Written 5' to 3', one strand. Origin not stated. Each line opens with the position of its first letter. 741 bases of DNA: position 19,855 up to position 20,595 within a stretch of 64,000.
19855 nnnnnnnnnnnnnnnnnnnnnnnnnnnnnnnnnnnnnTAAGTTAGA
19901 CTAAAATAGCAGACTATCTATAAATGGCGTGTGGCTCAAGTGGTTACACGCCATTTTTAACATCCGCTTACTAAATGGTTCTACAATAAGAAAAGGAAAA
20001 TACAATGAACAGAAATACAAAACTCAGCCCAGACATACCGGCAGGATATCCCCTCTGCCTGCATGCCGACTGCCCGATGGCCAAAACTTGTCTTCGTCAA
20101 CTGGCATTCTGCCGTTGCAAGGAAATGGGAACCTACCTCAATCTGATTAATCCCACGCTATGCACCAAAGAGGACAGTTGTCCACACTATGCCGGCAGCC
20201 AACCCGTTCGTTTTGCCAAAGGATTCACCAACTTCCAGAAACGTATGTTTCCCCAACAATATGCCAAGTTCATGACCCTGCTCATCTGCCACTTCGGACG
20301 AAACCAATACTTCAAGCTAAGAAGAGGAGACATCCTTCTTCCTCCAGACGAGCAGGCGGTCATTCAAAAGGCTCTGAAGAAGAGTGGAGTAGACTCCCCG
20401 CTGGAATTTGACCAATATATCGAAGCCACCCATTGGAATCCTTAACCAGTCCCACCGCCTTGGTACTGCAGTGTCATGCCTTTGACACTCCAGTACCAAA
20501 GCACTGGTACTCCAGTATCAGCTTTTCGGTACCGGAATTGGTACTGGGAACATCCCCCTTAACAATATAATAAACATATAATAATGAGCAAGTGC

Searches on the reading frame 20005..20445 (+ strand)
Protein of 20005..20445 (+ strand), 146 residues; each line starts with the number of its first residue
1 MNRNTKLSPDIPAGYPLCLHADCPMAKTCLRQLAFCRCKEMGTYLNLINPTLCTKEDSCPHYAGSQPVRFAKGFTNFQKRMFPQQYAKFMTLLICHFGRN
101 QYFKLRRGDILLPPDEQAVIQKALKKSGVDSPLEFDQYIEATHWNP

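Call 11: search_protein_families(library=pfam, proteins=[window:20005-20445:+], max_evalue=0.001)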
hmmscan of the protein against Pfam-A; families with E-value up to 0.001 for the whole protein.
window:20005-20445:+ (146 aa): 1 family
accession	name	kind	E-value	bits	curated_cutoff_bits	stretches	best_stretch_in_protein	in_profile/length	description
PF19555.4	DUF6078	-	2.1e-30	106.4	27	1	1-144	1-145/145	Family of unknown function (DUF6078)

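Call 12: search_protein_families(library=ncbifam, proteins=[window:20005-20445:+], max_evalue=0.001)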
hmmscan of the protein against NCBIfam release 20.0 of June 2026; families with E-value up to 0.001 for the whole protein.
window:20005-20445:+ (146 aa): 0 families

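Call 67: search_protein_families(library=padloc, proteins=[window:20005-20445:+], max_evalue=0.001)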
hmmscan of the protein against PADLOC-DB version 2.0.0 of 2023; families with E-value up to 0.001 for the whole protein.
window:20005-20445:+ (146 aa): 0 families
